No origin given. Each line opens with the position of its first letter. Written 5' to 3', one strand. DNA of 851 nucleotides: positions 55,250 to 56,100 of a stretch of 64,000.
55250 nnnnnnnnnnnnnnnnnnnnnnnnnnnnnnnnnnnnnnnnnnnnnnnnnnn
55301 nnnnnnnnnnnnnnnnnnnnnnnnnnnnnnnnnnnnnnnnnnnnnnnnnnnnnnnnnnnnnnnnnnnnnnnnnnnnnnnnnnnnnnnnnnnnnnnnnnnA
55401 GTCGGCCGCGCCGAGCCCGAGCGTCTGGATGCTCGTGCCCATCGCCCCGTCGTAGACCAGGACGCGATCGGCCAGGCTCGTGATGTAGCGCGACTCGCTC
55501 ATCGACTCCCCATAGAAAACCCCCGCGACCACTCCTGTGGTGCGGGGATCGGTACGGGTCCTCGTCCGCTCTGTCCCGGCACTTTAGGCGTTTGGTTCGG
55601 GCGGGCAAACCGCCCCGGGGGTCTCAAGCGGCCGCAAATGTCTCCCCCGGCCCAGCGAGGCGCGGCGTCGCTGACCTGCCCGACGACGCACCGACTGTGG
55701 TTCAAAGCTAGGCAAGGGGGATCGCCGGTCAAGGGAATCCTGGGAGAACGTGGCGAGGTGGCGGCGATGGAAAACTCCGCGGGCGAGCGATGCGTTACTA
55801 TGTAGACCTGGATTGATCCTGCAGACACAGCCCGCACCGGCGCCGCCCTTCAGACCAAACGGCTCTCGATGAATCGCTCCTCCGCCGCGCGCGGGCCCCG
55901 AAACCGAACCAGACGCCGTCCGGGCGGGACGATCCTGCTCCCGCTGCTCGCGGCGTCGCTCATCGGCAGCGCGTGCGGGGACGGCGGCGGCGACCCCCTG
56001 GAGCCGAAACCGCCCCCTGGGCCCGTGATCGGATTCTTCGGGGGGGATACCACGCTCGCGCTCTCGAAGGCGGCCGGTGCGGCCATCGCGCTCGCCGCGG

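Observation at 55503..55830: Long GC-rich structured leader upstream of metH ending in an intrinsic-terminator-like hairpin: candidate unclassified riboswitch or attenuator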

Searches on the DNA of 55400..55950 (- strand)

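Call 4: search_rna_families(source=window, start=55400, end=55950, threshold=evalue, max_evalue=10, show_alignments=4)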
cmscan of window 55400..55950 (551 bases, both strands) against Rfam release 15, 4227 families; matches with E-value up to 10: 2.
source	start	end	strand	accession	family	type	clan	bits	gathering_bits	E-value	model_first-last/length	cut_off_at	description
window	55831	55895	-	RF03890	mir-B8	Gene; miRNA;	-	18.4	90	3.6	1-67/67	no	mir-B8 microRNA precursor family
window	55522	55546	-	RF03359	mir-1729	Gene; miRNA;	-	14.9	80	4.7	1-71/71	no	mir-1729 microRNA precursor family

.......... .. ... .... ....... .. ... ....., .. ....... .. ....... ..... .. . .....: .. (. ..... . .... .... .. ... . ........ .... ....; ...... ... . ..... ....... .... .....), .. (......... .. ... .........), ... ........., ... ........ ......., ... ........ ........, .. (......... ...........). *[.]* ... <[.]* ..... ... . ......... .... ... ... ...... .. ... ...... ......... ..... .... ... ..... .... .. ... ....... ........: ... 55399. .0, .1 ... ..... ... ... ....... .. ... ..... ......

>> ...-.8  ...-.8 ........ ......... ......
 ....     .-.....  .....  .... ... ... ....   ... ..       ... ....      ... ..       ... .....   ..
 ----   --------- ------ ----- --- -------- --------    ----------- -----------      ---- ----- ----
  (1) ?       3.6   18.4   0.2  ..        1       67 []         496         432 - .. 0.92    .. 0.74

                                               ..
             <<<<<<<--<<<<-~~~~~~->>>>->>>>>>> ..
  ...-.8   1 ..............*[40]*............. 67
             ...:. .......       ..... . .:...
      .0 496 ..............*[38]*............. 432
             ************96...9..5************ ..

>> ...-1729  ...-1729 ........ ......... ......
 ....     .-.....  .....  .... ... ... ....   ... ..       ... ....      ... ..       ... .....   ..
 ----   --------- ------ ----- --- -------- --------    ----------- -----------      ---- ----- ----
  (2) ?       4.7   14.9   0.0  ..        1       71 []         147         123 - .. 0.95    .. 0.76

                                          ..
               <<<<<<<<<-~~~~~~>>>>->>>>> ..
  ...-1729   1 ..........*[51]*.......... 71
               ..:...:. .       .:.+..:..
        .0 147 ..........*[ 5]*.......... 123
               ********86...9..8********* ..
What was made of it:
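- Closest known: SAH riboswitch. Different: There was no match to either model at E<=10 (call 4).
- The aptamer escapes all Rfam SAM-II and SAM-V models (call 4). No Rfam SAH or SAM/SAH hit appeared, even at E<=10 (call 4).
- Tried and rejected: The search at E<=10 on 55400-55950 gave only two chance microRNA-model matches on GC hairpins, which I rejected (call 4).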

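Call 24: build_rna_model(alignment_id=A2, structure=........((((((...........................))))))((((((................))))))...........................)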
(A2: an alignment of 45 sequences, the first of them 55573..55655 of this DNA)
Model R1 built from alignment A2 (45 sequences, 102 columns); structure: as given.
model positions 86; base pairs 12; branch points 1; effective number of sequences 2.73; information 0.661 bits per position. Calibrated on 0.2 Mb of random sequence (short: E-values are rough).
structure used (alignment columns):
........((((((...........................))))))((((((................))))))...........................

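Call 25: search_with_rna_model(model_id=R1, source=window, filters=off, max_evalue=10, show_alignments=2)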
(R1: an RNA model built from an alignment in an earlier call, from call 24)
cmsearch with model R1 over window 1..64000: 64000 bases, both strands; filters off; matches with E-value up to 10: 11.
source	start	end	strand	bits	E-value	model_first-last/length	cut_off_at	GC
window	55573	55655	-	80.4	6.1e-19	1-86/86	no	0.7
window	44590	44656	+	9.1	0.82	1-86/86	no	0.6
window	31851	31939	-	8.3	1.3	1-86/86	no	0.7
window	21274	21370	-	6.6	3.4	1-86/86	no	0.7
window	45368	45392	+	6.6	3.5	9-38/86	no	0.64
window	4293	4362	-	6.1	4.6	1-86/86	no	0.66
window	13777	13831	+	5.6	6.2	1-86/86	no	0.58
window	63336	63396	+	5.3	7.2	1-86/86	no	0.59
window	32933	32995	-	5.2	7.6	1-86/86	no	0.71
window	50082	50158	+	5.2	7.6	1-86/86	no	0.81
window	9509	9623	+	5.2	7.6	1-86/86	no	0.7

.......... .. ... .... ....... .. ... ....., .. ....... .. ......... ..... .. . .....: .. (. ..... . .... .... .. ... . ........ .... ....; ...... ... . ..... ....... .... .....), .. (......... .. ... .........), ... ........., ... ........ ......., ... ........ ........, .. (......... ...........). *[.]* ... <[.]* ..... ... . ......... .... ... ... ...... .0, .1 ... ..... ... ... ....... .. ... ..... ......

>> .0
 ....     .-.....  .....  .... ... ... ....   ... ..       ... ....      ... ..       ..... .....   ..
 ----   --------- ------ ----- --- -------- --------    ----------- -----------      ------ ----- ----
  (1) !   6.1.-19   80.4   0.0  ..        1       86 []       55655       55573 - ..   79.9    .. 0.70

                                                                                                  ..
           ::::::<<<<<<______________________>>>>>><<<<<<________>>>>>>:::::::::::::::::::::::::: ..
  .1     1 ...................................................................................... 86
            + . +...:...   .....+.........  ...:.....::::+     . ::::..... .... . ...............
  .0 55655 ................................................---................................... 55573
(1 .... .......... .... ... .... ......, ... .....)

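Call 26: search_with_rna_model(model_id=R1, sources=[window, L001, L002, L003, L004, L005, L006, L007, L008, L009, L010, L011, L012, L013, L014, L015, L016, L017, L018, L019, L020, L021, L022, L023, L024, L025, L026, L027, L028, L029, L030, L031, L032, L033, L034, L035, L036, L037, L038, L039, L040, L041, L042, L043, L044, L045, L046, L047, L048, L049, L050, L051, L052, L053, L054, L055, L056, L057, L058, L059, L060, L061, L062, L063, L064, L065, L066, L067, L068, L069, L070, L071, L072, L073, L074, L075, L076, L077, L078, L079, L080], max_evalue=1)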
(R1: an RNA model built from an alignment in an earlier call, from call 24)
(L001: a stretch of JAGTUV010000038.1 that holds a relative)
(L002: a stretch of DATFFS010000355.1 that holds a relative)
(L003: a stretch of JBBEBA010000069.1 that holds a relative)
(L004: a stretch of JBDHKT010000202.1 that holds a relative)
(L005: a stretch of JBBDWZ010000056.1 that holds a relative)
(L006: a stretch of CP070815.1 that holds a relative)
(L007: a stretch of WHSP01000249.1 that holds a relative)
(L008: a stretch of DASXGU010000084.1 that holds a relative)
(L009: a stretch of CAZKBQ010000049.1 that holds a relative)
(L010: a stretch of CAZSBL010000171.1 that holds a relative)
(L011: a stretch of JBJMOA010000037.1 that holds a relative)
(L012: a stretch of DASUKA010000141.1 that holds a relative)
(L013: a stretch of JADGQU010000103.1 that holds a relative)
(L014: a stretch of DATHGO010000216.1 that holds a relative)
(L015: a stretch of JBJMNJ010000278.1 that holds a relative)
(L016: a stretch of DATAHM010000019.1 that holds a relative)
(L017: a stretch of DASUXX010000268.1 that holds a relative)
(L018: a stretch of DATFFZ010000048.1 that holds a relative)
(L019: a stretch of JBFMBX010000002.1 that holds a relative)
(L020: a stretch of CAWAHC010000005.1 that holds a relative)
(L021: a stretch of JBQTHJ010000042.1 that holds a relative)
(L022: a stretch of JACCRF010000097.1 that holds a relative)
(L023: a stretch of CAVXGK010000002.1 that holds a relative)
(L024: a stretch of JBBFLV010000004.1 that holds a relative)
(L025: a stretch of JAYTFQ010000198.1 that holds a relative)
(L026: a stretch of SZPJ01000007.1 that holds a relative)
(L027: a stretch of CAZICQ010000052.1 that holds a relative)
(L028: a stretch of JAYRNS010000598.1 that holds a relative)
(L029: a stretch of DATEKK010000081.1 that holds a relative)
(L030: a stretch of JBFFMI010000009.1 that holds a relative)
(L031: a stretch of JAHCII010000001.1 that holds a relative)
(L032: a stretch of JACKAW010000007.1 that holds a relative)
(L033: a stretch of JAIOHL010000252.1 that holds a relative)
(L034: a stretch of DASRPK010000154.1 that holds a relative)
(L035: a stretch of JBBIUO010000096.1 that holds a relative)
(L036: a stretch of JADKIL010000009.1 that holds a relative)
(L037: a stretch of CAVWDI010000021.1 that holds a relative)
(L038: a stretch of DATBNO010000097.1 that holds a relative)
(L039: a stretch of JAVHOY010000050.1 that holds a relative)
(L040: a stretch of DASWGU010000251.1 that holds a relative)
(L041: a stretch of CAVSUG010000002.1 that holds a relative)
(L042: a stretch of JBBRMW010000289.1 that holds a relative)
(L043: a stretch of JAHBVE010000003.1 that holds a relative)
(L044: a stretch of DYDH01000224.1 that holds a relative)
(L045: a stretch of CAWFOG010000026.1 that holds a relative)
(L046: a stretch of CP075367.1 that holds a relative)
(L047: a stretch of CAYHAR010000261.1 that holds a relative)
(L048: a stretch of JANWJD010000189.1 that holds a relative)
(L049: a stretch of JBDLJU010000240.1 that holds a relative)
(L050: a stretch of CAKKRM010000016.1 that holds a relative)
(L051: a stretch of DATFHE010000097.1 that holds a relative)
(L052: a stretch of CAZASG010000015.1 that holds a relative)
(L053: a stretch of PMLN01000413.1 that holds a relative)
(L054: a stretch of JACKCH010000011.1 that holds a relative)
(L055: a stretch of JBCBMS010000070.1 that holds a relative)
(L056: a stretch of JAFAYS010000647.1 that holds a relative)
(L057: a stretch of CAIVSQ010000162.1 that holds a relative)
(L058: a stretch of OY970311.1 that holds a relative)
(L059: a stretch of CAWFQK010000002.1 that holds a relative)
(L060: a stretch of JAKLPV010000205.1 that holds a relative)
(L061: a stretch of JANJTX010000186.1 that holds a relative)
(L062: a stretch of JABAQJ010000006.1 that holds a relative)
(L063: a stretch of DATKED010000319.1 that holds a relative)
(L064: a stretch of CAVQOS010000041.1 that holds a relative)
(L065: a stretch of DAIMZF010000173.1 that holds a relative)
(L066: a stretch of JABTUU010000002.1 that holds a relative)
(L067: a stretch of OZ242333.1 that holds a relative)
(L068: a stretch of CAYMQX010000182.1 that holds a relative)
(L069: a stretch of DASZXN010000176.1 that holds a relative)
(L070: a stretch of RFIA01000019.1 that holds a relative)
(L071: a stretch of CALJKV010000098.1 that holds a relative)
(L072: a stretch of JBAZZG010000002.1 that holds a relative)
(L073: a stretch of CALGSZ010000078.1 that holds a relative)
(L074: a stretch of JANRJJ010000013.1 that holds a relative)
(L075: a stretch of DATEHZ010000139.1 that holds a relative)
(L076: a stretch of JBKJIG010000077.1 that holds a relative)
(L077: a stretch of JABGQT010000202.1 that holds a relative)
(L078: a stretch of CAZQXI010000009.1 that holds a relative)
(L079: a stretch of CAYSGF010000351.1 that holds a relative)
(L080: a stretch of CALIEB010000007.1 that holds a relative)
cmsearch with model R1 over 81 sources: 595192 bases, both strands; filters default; matches with E-value up to 1: 22.
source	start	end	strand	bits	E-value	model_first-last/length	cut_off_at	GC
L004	1322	1405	+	89.2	3.3e-20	1-86/86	no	0.64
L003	1348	1434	+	81.1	3.8e-18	1-86/86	no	0.63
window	55573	55655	-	80.4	5.6e-18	1-86/86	no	0.7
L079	1332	1420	+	78.5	1.7e-17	1-86/86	no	0.7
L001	755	840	+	76.5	5.7e-17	1-86/86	no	0.65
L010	99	229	+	72.6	5.4e-16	1-86/86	no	0.66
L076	1389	1475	+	56.4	7.3e-12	1-86/86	no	0.67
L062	1355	1417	+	19.8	0.014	1-86/86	no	0.56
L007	6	54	+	19.3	0.019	1-86/86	no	0.53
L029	1355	1418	+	15.9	0.14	1-86/86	no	0.53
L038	1355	1418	+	15.7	0.16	1-86/86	no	0.55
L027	1387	1451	+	15.4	0.18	1-86/86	no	0.52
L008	1388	1451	+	15.1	0.22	1-86/86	no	0.53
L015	1354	1418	+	14.6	0.3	1-86/86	no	0.58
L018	7047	7126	-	14.2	0.36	1-86/86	no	0.69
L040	7005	7079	-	14.1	0.4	1-86/86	no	0.72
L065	5947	6021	-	13.7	0.5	1-86/86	no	0.52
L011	1340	1403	+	13.3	0.65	1-86/86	no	0.53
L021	227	290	+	13.2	0.67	1-86/86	no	0.59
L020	1367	1429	+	13.1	0.7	1-86/86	no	0.54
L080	3248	3325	+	12.7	0.89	1-86/86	no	0.56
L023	1340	1403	+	12.7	0.9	1-86/86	no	0.56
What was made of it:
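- L010 was not used in training and scores 72.6 bits (call 26). Model R1 also picks up the canonical SAM-II sites weakly but specifically (call 26).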

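Call 27: search_with_rna_model(model_id=R1, sources=[window, L001, L003, L004, L079, L010, L076, L081, L082, L083, L084, L085, L086, L087, L088, L089, L090, L091, L092, L093, L094, L095, L096, L097, L098, L099, L100, L101, L102, L103, L104, L105, L106, L107, L108, L109, L110, L111, L112, L113, L114, L115, L116, L117, L118, L119, L120, L121, L122, L123, L124, L125, L126, L127, L128, L129, L130, L131, L132, L133, L134, L135, L136, L137, L138, L139, L140, L141, L142, L143, L144, L145, L146, L147], max_evalue=0.001, make_alignment=true)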
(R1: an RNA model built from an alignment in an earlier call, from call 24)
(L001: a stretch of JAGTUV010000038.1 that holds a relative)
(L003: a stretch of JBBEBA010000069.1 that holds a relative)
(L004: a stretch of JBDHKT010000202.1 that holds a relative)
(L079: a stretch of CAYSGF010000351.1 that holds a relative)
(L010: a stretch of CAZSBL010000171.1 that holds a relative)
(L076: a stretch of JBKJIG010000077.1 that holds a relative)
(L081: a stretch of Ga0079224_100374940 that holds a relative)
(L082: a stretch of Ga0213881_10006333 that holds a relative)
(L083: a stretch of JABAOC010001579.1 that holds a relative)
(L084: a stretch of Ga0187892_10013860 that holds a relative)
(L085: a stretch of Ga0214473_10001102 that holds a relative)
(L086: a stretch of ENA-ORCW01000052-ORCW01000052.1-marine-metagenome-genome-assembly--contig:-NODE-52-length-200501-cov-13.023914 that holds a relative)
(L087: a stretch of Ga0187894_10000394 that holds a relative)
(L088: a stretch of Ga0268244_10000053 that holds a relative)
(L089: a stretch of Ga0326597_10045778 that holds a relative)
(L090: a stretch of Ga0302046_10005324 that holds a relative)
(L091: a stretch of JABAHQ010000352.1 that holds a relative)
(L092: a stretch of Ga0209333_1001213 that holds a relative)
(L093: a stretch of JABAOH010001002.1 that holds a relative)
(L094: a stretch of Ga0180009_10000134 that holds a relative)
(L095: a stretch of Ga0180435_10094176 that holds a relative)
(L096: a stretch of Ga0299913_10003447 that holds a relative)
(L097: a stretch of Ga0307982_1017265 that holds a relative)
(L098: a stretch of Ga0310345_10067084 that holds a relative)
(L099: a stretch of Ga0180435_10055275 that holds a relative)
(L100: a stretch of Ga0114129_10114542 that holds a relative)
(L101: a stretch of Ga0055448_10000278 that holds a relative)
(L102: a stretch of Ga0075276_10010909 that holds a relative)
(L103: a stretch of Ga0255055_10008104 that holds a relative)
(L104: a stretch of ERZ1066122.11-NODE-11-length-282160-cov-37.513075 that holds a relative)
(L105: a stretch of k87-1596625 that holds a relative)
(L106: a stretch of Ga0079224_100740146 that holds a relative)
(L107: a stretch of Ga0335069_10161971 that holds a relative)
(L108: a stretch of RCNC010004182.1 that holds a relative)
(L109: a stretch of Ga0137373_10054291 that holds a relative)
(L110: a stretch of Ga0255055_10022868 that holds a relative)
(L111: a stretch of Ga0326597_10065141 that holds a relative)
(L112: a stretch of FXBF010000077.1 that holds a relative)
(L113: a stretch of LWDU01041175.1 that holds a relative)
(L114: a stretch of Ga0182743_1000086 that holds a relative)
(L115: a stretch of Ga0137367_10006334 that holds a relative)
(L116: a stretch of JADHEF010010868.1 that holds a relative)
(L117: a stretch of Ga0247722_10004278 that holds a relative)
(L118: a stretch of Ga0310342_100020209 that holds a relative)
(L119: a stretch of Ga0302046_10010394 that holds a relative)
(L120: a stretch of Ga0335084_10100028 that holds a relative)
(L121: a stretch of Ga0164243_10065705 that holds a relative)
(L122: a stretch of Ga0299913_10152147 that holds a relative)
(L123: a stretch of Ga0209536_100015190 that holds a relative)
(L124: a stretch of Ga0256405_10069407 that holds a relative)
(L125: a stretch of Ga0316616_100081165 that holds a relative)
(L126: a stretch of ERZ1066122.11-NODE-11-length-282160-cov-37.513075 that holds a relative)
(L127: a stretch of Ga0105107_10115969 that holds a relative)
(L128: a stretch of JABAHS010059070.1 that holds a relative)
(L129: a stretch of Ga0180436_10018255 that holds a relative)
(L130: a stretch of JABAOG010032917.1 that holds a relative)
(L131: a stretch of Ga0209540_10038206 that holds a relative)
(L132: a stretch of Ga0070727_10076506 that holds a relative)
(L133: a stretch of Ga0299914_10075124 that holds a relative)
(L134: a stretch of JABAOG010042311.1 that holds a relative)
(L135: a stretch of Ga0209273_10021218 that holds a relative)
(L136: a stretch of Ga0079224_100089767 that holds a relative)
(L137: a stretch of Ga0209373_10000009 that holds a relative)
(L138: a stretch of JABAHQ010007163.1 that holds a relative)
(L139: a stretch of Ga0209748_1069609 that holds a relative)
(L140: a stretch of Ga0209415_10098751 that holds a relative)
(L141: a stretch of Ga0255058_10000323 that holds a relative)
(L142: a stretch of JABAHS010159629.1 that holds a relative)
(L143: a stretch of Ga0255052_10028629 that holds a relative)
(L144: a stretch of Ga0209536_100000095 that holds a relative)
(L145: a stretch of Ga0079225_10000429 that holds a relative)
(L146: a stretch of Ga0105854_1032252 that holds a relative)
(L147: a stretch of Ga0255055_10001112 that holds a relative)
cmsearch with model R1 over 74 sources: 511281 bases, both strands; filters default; matches with E-value up to 0.001: 52.
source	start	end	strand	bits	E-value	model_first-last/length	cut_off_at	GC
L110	2524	2609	+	93.9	1.9e-21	1-86/86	no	0.64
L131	2192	2278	-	92.9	3.2e-21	1-86/86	no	0.62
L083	7204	7287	-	91.2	9.1e-21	1-86/86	no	0.64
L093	4646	4729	+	91.2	9.1e-21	1-86/86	no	0.64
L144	9640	9724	-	90.9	1.1e-20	1-86/86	no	0.67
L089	4973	5061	+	90.8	1.1e-20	1-86/86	no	0.62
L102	334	421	+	90.6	1.2e-20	1-86/86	no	0.61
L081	1472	1561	+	90.2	1.6e-20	1-86/86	no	0.66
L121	2698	2786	+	90.1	1.7e-20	1-86/86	no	0.62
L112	7071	7158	-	89.2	2.8e-20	1-86/86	no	0.62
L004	1322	1405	+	89.2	2.8e-20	1-86/86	no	0.64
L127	1625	1713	+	89.1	3.1e-20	1-86/86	no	0.64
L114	2975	3057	+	89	3.2e-20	1-86/86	no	0.57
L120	1730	1815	+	88.3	4.8e-20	1-86/86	no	0.65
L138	4108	4196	-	88.2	5e-20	1-86/86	no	0.65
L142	1493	1581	-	88.2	5e-20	1-86/86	no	0.65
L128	4869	4951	+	87.6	7.4e-20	1-86/86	no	0.67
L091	4196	4278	+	87.5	7.6e-20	1-86/86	no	0.67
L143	1588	1675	-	86.8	1.2e-19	1-86/86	no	0.64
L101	3373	3461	-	86.4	1.5e-19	1-86/86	no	0.62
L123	4693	4779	+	85.7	2.3e-19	1-86/86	no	0.67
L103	5947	6033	+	84.9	3.5e-19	1-86/86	no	0.66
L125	1508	1594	-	84.2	5.3e-19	1-86/86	no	0.64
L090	10631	10715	+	83.1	9.9e-19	1-86/86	no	0.66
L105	270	361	-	83.1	1e-18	1-86/86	no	0.65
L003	1348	1434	+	81.1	3.2e-18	1-86/86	no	0.63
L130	806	888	-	80.7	4.1e-18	1-86/86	no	0.7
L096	3613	3695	-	80.6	4.3e-18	1-86/86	no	0.7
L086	4175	4264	-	80.5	4.6e-18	1-86/86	no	0.64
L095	720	812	+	80.1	5.7e-18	1-86/86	no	0.63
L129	4053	4145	+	80.1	5.7e-18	1-86/86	no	0.63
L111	2443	2536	+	79.2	9.7e-18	1-86/86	no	0.62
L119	4705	4786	-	79.2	9.7e-18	1-86/86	no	0.61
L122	2173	2264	+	79.1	1e-17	1-86/86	no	0.67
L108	5507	5599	+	79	1.1e-17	1-86/86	no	0.57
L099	487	580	-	78.8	1.2e-17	1-86/86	no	0.59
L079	1332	1420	+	78.5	1.5e-17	1-86/86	no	0.7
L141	6197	6286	-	77.1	3.4e-17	1-86/86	no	0.62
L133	1069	1149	-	76.6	4.5e-17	1-86/86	no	0.68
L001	755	840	+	76.5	4.9e-17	1-86/86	no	0.65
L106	1227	1320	+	76.3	5.3e-17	1-86/86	no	0.65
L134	2226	2316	+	76.1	5.9e-17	1-86/86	no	0.7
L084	7516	7605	+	75.6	8.1e-17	1-86/86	no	0.62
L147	510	598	-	73.7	2.5e-16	1-86/86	no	0.67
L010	99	229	+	72.6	4.6e-16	1-86/86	no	0.66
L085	726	815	+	68.2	6.1e-15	1-86/86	no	0.62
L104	6095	6161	+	59.7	9e-13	1-86/86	no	0.58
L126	6002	6068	-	59.7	9e-13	1-86/86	no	0.58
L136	4143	4208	-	57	4.3e-12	1-86/86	no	0.52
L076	1389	1475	+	56.4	6.3e-12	1-86/86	no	0.67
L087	6217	6303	-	24.5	0.00077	1-86/86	no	0.66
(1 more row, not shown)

Alignment A3: 52 matches aligned to the model, 172 columns, each read 5' to 3' on its own strand. Consensus structure (alignment columns), stored with it:
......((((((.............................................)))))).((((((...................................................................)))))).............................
